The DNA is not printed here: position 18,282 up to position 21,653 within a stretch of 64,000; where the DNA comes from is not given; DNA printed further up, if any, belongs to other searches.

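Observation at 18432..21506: HisRS-AspRS fusion: one polypeptide carrying two complete class II aminoacyl-tRNA synthetases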

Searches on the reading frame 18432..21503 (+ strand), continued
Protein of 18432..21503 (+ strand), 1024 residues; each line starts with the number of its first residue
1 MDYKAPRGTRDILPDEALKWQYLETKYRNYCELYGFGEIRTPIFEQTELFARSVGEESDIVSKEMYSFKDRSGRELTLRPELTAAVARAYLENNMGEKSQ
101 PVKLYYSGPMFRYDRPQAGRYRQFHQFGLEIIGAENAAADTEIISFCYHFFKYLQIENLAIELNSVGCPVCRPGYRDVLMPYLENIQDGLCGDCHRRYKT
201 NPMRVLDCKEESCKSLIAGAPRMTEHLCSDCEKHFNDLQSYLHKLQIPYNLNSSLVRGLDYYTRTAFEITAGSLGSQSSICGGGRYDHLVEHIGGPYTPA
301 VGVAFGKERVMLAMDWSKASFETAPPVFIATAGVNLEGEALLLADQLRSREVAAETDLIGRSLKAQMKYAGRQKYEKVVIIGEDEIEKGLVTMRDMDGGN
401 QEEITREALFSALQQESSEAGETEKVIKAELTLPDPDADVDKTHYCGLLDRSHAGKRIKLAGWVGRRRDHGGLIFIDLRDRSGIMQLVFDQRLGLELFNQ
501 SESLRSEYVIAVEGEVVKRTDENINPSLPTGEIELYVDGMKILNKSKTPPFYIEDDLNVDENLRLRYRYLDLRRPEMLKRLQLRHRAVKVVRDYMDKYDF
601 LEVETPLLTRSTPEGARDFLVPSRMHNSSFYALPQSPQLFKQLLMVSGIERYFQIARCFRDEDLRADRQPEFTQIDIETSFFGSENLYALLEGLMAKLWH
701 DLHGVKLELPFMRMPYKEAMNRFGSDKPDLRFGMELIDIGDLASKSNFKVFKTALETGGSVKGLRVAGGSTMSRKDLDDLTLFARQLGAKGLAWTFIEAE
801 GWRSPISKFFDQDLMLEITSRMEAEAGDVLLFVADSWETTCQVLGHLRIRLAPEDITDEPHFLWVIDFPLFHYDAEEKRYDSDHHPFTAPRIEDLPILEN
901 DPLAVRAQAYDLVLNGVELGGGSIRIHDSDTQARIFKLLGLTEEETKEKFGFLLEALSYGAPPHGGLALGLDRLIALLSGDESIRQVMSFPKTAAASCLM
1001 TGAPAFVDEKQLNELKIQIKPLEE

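Call 5: find_homologous_proteins(query=window:18432-21503:+, max_evalue=1e-50)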
Query window:18432-21503:+ (1024 aa): 5633 proteins with E <= 1e-50 among 8000 candidates; the best 120 are listed.
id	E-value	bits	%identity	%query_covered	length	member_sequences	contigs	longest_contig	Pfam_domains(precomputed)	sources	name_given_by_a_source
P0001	0.0e+0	2360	100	100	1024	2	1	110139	PF13393.12,PF03129.26,PF01409.26,PF00587.31,PF01336.32,PF02938.20,PF00152.26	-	-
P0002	0.0e+0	1934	80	100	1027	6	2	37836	PF13393.12,PF03129.26,PF01409.26,PF00587.31,PF01336.32,PF02938.20,PF00152.26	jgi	jgi:aspartyl-tRNA synthetase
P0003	0.0e+0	1913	80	100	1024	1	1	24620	PF13393.12,PF03129.26,PF01409.26,PF00587.31,PF01336.32,PF02938.20,PF00152.26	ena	-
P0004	0.0e+0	1907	79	100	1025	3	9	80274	PF13393.12,PF03129.26,PF01409.26,PF00587.31,PF01336.32,PF02938.20,PF00152.26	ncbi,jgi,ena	-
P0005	0.0e+0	1890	78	100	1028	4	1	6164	PF13393.12,PF03129.26,PF01409.26,PF00587.31,PF01336.32,PF02938.20,PF00152.26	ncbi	-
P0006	0.0e+0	1880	78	100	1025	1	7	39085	PF13393.12,PF03129.26,PF01409.26,PF00587.31,PF01336.32,PF02938.20,PF00152.26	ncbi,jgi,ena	-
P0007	0.0e+0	1829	76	100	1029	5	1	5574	PF13393.12,PF03129.26,PF01409.26,PF00587.31,PF01336.32,PF02938.20,PF00152.26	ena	-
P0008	0.0e+0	1827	76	100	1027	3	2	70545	PF13393.12,PF03129.26,PF01409.26,PF00587.31,PF01336.32,PF02938.20,PF00152.26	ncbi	-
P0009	0.0e+0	1825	75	100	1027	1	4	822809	PF13393.12,PF03129.26,PF01409.26,PF00587.31,PF01336.32,PF02938.20,PF00152.26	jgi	jgi:aspartyl-tRNA synthetase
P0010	0.0e+0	1819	76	100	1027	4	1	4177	PF13393.12,PF03129.26,PF01409.26,PF00587.31,PF01336.32,PF02938.20,PF00152.26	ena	-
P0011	0.0e+0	1818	75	100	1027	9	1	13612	PF13393.12,PF03129.26,PF01409.26,PF00587.31,PF01336.32,PF02938.20,PF00152.26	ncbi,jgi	jgi:aspartyl-tRNA synthetase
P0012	0.0e+0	1815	74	100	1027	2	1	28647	PF13393.12,PF03129.26,PF01409.26,PF00587.31,PF01336.32,PF02938.20,PF00152.26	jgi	jgi:aspartyl-tRNA synthetase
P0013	0.0e+0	1812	74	100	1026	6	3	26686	PF13393.12,PF03129.26,PF01409.26,PF00587.31,PF01336.32,PF02938.20,PF00152.26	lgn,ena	-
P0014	0.0e+0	1811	75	100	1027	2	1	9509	PF13393.12,PF03129.26,PF01409.26,PF00587.31,PF01336.32,PF02938.20,PF00152.26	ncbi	-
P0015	0.0e+0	1809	75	100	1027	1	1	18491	PF13393.12,PF03129.26,PF01409.26,PF00587.31,PF01336.32,PF02938.20,PF00152.26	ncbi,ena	-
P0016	0.0e+0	1807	74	100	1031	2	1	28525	PF13393.12,PF03129.26,PF01409.26,PF00587.31,PF01336.32,PF02938.20,PF00152.26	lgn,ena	-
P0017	0.0e+0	1806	74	100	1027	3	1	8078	PF13393.12,PF03129.26,PF01409.26,PF00587.31,PF01336.32,PF02938.20,PF00152.26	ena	-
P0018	0.0e+0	1806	75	100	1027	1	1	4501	PF13393.12,PF03129.26,PF01409.26,PF00587.31,PF01336.32,PF02938.20,PF00152.26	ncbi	-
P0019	0.0e+0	1803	74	100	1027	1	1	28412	PF13393.12,PF03129.26,PF01409.26,PF00587.31,PF01336.32,PF02938.20,PF00152.26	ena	-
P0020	0.0e+0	1803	75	100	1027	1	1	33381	PF13393.12,PF03129.26,PF01409.26,PF00587.31,PF01336.32,PF02938.20,PF00152.26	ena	-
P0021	0.0e+0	1801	74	100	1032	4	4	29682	PF13393.12,PF03129.26,PF01409.26,PF00587.31,PF01336.32,PF02938.20,PF00152.26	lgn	-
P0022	0.0e+0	1799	74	100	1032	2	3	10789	PF13393.12,PF03129.26,PF01409.26,PF00587.31,PF01336.32,PF02938.20,PF00152.26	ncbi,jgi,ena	-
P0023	0.0e+0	1799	74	100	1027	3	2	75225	PF13393.12,PF03129.26,PF01409.26,PF00587.31,PF01336.32,PF02938.20,PF00152.26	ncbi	-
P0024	0.0e+0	1799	75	100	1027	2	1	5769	PF13393.12,PF03129.26,PF01409.26,PF00587.31,PF01336.32,PF02938.20,PF00152.26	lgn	-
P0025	0.0e+0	1798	74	100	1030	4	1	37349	PF13393.12,PF03129.26,PF01409.26,PF00587.31,PF01336.32,PF02938.20,PF00152.26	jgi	-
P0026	0.0e+0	1797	75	100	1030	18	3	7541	PF13393.12,PF03129.26,PF01409.26,PF00587.31,PF01336.32,PF02938.20,PF00152.26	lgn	-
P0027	0.0e+0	1793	74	100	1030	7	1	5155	PF13393.12,PF03129.26,PF01409.26,PF00587.31,PF01336.32,PF02938.20,PF00152.26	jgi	-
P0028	0.0e+0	1792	74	100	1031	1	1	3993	PF13393.12,PF03129.26,PF01409.26,PF00587.31,PF01336.32,PF02938.20,PF00152.26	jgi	jgi:aspartyl-tRNA synthetase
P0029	0.0e+0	1788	74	100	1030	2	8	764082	PF13393.12,PF03129.26,PF01409.26,PF00587.31,PF01336.32,PF02938.20,PF00152.26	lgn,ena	-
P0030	0.0e+0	1788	75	100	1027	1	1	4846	PF13393.12,PF03129.26,PF01409.26,PF00587.31,PF01336.32,PF02938.20,PF00152.26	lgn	-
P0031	0.0e+0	1787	74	100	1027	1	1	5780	PF13393.12,PF03129.26,PF01409.26,PF00587.31,PF01336.32,PF02938.20,PF00152.26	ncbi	-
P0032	0.0e+0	1787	74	100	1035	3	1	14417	PF13393.12,PF03129.26,PF01409.26,PF00587.31,PF01336.32,PF02938.20,PF00152.26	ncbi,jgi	-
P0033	0.0e+0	1786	74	98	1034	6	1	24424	PF13393.12,PF03129.26,PF01409.26,PF00587.31,PF01336.32,PF02938.20,PF00152.26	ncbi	-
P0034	0.0e+0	1784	74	100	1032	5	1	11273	PF13393.12,PF03129.26,PF01409.26,PF00587.31,PF01336.32,PF02938.20,PF00152.26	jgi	jgi:aspartyl-tRNA synthetase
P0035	0.0e+0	1783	74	100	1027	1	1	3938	PF13393.12,PF03129.26,PF01409.26,PF00587.31,PF01336.32,PF02938.20,PF00152.26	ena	-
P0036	0.0e+0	1783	74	100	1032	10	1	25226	PF13393.12,PF03129.26,PF01409.26,PF00587.31,PF01336.32,PF02938.20,PF00152.26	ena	-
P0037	0.0e+0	1776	73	100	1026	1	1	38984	PF13393.12,PF03129.26,PF01409.26,PF00587.31,PF01336.32,PF02938.20,PF00152.26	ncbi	-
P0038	0.0e+0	1774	73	100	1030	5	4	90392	PF13393.12,PF03129.26,PF01409.26,PF00587.31,PF01336.32,PF02938.20,PF00152.26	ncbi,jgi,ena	-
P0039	0.0e+0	1773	73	100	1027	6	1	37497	PF13393.12,PF03129.26,PF01409.26,PF00587.31,PF01336.32,PF02938.20,PF00152.26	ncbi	-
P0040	0.0e+0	1773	73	100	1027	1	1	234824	PF13393.12,PF03129.26,PF01409.26,PF00587.31,PF01336.32,PF02938.20,PF00152.26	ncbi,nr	ncbi:MAG: aspartate--tRNA ligase [Bacillota bacterium]|nr:aspartate--tRNA ligase [Bacillota bacteriu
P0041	0.0e+0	1771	73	100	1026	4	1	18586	PF13393.12,PF03129.26,PF01409.26,PF00587.31,PF01336.32,PF02938.20,PF00152.26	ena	-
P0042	0.0e+0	1769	73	100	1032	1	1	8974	PF13393.12,PF03129.26,PF01409.26,PF00587.31,PF01336.32,PF02938.20,PF00152.26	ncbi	-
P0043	0.0e+0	1767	73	100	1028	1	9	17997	PF13393.12,PF03129.26,PF01409.26,PF00587.31,PF01336.32,PF02938.20,PF00152.26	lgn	-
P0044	0.0e+0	1767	72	100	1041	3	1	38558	PF13393.12,PF03129.26,PF01409.26,PF00587.31,PF01336.32,PF02938.20,PF00152.26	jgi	-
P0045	0.0e+0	1761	74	100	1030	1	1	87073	PF13393.12,PF03129.26,PF01409.26,PF00587.31,PF01336.32,PF02938.20,PF00152.26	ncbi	-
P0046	0.0e+0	1759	72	100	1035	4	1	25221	PF13393.12,PF03129.26,PF01409.26,PF00587.31,PF01336.32,PF02938.20,PF00152.26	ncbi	-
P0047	0.0e+0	1759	73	100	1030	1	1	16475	PF13393.12,PF03129.26,PF01409.26,PF00587.31,PF01336.32,PF02938.20,PF00152.26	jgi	jgi:aspartyl-tRNA synthetase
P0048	0.0e+0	1755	74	100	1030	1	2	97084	PF13393.12,PF03129.26,PF01409.26,PF00587.31,PF01336.32,PF02938.20,PF00152.26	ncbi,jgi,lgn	-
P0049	0.0e+0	1752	72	100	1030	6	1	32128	PF13393.12,PF03129.26,PF01409.26,PF00587.31,PF01336.32,PF02938.20,PF00152.26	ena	-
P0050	0.0e+0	1752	73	100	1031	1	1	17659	PF13393.12,PF03129.26,PF01409.26,PF00587.31,PF01336.32,PF02938.20,PF00152.26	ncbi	-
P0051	0.0e+0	1752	72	100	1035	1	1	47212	PF13393.12,PF03129.26,PF01409.26,PF00587.31,PF01336.32,PF02938.20,PF00152.26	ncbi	ncbi:MAG: aspartate--tRNA ligase [Bacillota bacterium]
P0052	0.0e+0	1750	71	100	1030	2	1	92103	PF13393.12,PF03129.26,PF00587.31,PF01336.32,PF02938.20,PF00152.26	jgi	-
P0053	0.0e+0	1747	72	100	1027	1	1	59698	PF13393.12,PF03129.26,PF00587.31,PF01336.32,PF02938.20,PF00152.26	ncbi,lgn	-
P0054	0.0e+0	1745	72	100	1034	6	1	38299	PF13393.12,PF03129.26,PF01409.26,PF00587.31,PF01336.32,PF02938.20,PF00152.26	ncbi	-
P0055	0.0e+0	1743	72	100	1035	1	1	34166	PF13393.12,PF03129.26,PF01409.26,PF00587.31,PF01336.32,PF02938.20,PF00152.26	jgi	-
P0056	0.0e+0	1740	71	100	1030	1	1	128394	PF13393.12,PF03129.26,PF01409.26,PF00587.31,PF01336.32,PF02938.20,PF00152.26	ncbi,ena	-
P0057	0.0e+0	1739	72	100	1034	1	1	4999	PF13393.12,PF03129.26,PF01409.26,PF00587.31,PF01336.32,PF02938.20,PF00152.26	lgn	-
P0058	0.0e+0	1734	71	100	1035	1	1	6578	PF13393.12,PF03129.26,PF01409.26,PF00587.31,PF01336.32,PF02938.20,PF00152.26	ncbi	-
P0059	0.0e+0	1728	71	100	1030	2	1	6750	PF13393.12,PF03129.26,PF01409.26,PF00587.31,PF01336.32,PF02938.20,PF00152.26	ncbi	-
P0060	0.0e+0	1719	71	100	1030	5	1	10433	PF13393.12,PF03129.26,PF00587.31,PF01336.32,PF02938.20,PF00152.26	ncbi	-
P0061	0.0e+0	1715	71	100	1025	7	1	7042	PF13393.12,PF03129.26,PF01409.26,PF00587.31,PF01336.32,PF02938.20,PF00152.26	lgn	-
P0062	0.0e+0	1709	70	100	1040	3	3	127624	PF13393.12,PF03129.26,PF01409.26,PF00587.31,PF01336.32,PF02938.20,PF00152.26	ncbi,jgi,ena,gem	-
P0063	0.0e+0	1709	70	100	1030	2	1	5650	PF13393.12,PF03129.26,PF00587.31,PF01336.32,PF02938.20,PF00152.26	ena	-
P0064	0.0e+0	1693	71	100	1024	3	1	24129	PF13393.12,PF03129.26,PF01409.26,PF00587.31,PF01336.32,PF02938.20,PF00152.26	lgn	-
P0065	0.0e+0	1672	70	100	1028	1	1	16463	PF13393.12,PF03129.26,PF01409.26,PF00587.31,PF01336.32,PF02938.20,PF00152.26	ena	-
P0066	0.0e+0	1651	68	100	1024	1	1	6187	PF13393.12,PF03129.26,PF01409.26,PF00587.31,PF01336.32,PF02938.20,PF00152.26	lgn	-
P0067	0.0e+0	1648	69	100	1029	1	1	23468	PF13393.12,PF03129.26,PF01409.26,PF00587.31,PF01336.32,PF02938.20,PF00152.26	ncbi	-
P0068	0.0e+0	1576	87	77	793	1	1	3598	PF13393.12,PF03129.26,PF01336.32,PF02938.20,PF00152.26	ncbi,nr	ncbi:MAG: aspartate--tRNA ligase, partial [Firmicutes bacterium]|nr:aspartate--tRNA ligase [Bacillot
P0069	0.0e+0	1543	94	70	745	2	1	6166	PF13393.12,PF03129.26,PF01409.26,PF00587.31,PF01336.32,PF00152.26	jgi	-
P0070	0.0e+0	1526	65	100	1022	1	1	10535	PF13393.12,PF03129.26,PF01409.26,PF00587.31,PF01336.32,PF02938.20,PF00152.26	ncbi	ncbi:MAG: aspartate--tRNA ligase [Bacillota bacterium]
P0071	0.0e+0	1501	63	100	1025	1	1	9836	PF13393.12,PF03129.26,PF01409.26,PF00587.31,PF01336.32,PF02938.20,PF00152.26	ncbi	-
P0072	0.0e+0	1468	63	100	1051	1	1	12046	PF13393.12,PF03129.26,PF01409.26,PF00587.31,PF01336.32,PF02938.20,PF00152.26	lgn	-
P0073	0.0e+0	1446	62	100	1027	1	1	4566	PF13393.12,PF03129.26,PF01409.26,PF00587.31,PF01336.32,PF02938.20,PF00152.26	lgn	-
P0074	0.0e+0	1427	62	100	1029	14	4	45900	PF13393.12,PF03129.26,PF01409.26,PF00587.31,PF01336.32,PF02938.20,PF00152.26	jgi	-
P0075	0.0e+0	1417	62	100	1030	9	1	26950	PF13393.12,PF03129.26,PF01409.26,PF00587.31,PF01336.32,PF02938.20,PF00152.26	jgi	jgi:aspartyl-tRNA synthetase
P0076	0.0e+0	1412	61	100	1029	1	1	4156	PF13393.12,PF03129.26,PF01409.26,PF00587.31,PF01336.32,PF02938.20,PF00152.26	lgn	-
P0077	0.0e+0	1403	62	100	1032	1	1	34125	PF13393.12,PF03129.26,PF01409.26,PF00587.31,PF01336.32,PF02938.20,PF00152.26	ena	-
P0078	0.0e+0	1399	61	100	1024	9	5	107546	PF13393.12,PF03129.26,PF01409.26,PF00587.31,PF01336.32,PF02938.20,PF00152.26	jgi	-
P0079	0.0e+0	1392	61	100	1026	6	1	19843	PF13393.12,PF03129.26,PF01409.26,PF00587.31,PF01336.32,PF02938.20,PF00152.26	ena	-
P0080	0.0e+0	1391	61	100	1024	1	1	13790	PF13393.12,PF03129.26,PF01409.26,PF00587.31,PF01336.32,PF02938.20,PF00152.26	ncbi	-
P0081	0.0e+0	1386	62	100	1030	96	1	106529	PF13393.12,PF03129.26,PF01409.26,PF00587.31,PF01336.32,PF02938.20,PF00152.26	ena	-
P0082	0.0e+0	1386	61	100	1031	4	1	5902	PF13393.12,PF03129.26,PF01409.26,PF00587.31,PF01336.32,PF02938.20,PF00152.26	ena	-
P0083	0.0e+0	1380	61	100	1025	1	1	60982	PF13393.12,PF03129.26,PF01409.26,PF00587.31,PF01336.32,PF02938.20,PF00152.26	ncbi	-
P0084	0.0e+0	1379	61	100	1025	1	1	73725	PF13393.12,PF03129.26,PF01409.26,PF00587.31,PF01336.32,PF02938.20,PF00152.26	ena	-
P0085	0.0e+0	1371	61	100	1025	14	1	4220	PF13393.12,PF03129.26,PF01409.26,PF00587.31,PF01336.32,PF02938.20,PF00152.26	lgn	-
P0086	0.0e+0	1371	60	100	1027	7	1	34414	PF13393.12,PF03129.26,PF01409.26,PF00587.31,PF01336.32,PF02938.20,PF00152.26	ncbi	-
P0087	0.0e+0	1369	60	100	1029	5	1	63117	PF13393.12,PF03129.26,PF01409.26,PF00587.31,PF01336.32,PF02938.20,PF00152.26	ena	-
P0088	0.0e+0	1351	59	100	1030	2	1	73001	PF13393.12,PF03129.26,PF01409.26,PF00587.31,PF01336.32,PF02938.20,PF00152.26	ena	-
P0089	0.0e+0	1321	74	76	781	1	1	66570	PF13393.12,PF03129.26,PF01336.32,PF02938.20,PF00152.26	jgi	jgi:aspartyl-tRNA synthetase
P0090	0.0e+0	1214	74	70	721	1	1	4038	PF03129.26,PF01336.32,PF02938.20,PF00152.26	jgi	jgi:aspartyl-tRNA synthetase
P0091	0.0e+0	1197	63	81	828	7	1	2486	PF13393.12,PF03129.26,PF00587.31,PF01336.32,PF02938.20,PF00152.26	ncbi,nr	ncbi:MAG: aspartate--tRNA ligase, partial [Firmicutes bacterium]|nr:aspartate--tRNA ligase [Bacillot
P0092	0.0e+0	1083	48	99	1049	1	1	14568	PF13393.12,PF03129.26,PF01409.26,PF00587.31,PF01336.32,PF02938.20,PF00152.26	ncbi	-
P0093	0.0e+0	1064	76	58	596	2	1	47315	PF01336.32,PF02938.20,PF00152.26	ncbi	ncbi:MAG: aspartate--tRNA ligase [Bacillota bacterium]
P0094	1.7e-294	998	46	99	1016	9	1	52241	PF13393.12,PF03129.26,PF01409.26,PF00587.31,PF01336.32,PF02938.20,PF00152.26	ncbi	-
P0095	3.4e-293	994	48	100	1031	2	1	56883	PF13393.12,PF03129.26,PF01409.26,PF00587.31,PF01336.32,PF02938.20,PF00152.26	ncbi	-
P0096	3.4e-285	967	42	99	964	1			PF13393.12,PF01409.26,PF00587.31,PF01336.32,PF02938.20,PF00152.26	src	-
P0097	8.4e-271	919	53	56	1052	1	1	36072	PF13393.12,PF00587.31,PF01336.32,PF02938.20,PF00152.26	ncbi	-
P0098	2.2e-268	911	69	56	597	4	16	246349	PF01336.32,PF02938.20,PF00152.26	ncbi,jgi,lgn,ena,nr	ncbi:MAG TPA: aspartate--tRNA ligase [Bacillota bacterium]|nr:aspartate--tRNA ligase [Bacillota bact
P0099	3.9e-258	877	67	56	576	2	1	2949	PF13393.12,PF03129.26,PF00587.31,PF01336.32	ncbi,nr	ncbi:MAG TPA: histidine--tRNA ligase, partial [Candidatus Limnocylindrales bacterium]|nr:histidine--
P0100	2.6e-256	871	57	68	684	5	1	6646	PF13393.12,PF03129.26,PF00587.31,PF01336.32,PF00152.26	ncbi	-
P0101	4.8e-253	861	54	57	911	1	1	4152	PF13393.12,PF00587.31,PF01336.32,PF02938.20,PF00152.26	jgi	jgi:aspartyl-tRNA synthetase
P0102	1.8e-250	852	44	96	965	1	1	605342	PF13393.12,PF00587.31,PF01336.32,PF02938.20,PF00152.26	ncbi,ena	-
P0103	1.7e-244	832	64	57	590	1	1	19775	PF01336.32,PF02938.20,PF00152.26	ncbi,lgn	-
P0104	6.3e-231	787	41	99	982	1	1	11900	PF13393.12,PF03129.26,PF00587.31,PF01336.32,PF02938.20,PF00152.26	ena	-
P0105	3.6e-230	785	42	93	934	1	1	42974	PF13393.12,PF00587.31,PF01336.32,PF02938.20,PF00152.26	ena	-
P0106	1.6e-228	780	59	57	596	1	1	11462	PF01336.32,PF02938.20,PF00152.26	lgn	-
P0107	1.8e-228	779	59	57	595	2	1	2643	PF01336.32,PF02938.20,PF00152.26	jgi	-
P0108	6.7e-228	777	58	56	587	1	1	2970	PF01336.32,PF02938.20,PF00152.26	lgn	-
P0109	4.5e-227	775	59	57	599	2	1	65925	PF01336.32,PF02938.20,PF00152.26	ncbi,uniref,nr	ncbi:aspartate--tRNA ligase [Desulfofundulus thermobenzoicus]|uniref:Aspartate--tRNA(Asp/Asn) ligase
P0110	5.9e-226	771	58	56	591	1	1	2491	PF01409.26,PF01336.32,PF02938.20,PF00152.26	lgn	-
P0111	6.2e-226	771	58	57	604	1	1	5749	PF01336.32,PF02938.20,PF00152.26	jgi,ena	-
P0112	1.9e-225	769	57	57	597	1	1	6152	PF01409.26,PF01336.32,PF02938.20,PF00152.26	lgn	-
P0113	2.7e-225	769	59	57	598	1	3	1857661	PF01336.32,PF02938.20,PF00152.26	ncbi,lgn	-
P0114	3.1e-225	769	57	57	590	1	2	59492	PF01409.26,PF01336.32,PF02938.20,PF00152.26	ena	-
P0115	2.5e-223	762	56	57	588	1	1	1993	PF01336.32,PF02938.20,PF00152.26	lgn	-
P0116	2.7e-223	762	56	56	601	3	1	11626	PF01336.32,PF02938.20,PF00152.26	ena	-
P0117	9.6e-223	760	-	-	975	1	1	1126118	PF13393.12,PF01409.26,PF00587.31,PF01336.32,PF02938.20,PF00152.26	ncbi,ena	-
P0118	1.6e-222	760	60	56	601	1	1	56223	PF01336.32,PF02938.20,PF00152.26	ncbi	ncbi:MAG: aspartate--tRNA ligase [Bacillota bacterium]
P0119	3.4e-222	759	58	56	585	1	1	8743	PF01409.26,PF01336.32,PF02938.20,PF00152.26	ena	-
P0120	3.7e-222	758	57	57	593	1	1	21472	PF01336.32,PF02938.20,PF00152.26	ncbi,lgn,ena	-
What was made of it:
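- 18432..21506 (+): Fused hisS-aspS gene: 1024 codons plus stop. About 86 full-length co-linear homologues (call 5).
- Recurrent: about 86 full-length clusters of 1022-1051 aa, 59-80% identical, from NCBI, JGI, ENA and Logan (call 5). The fusion is retained over deep divergence, down to 59% identity (call 5). The high-GC 'fusions' P0096, P0097, P0101, P0102, P0105 and P0117 lack the HisRS anticodon domain (call 5).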
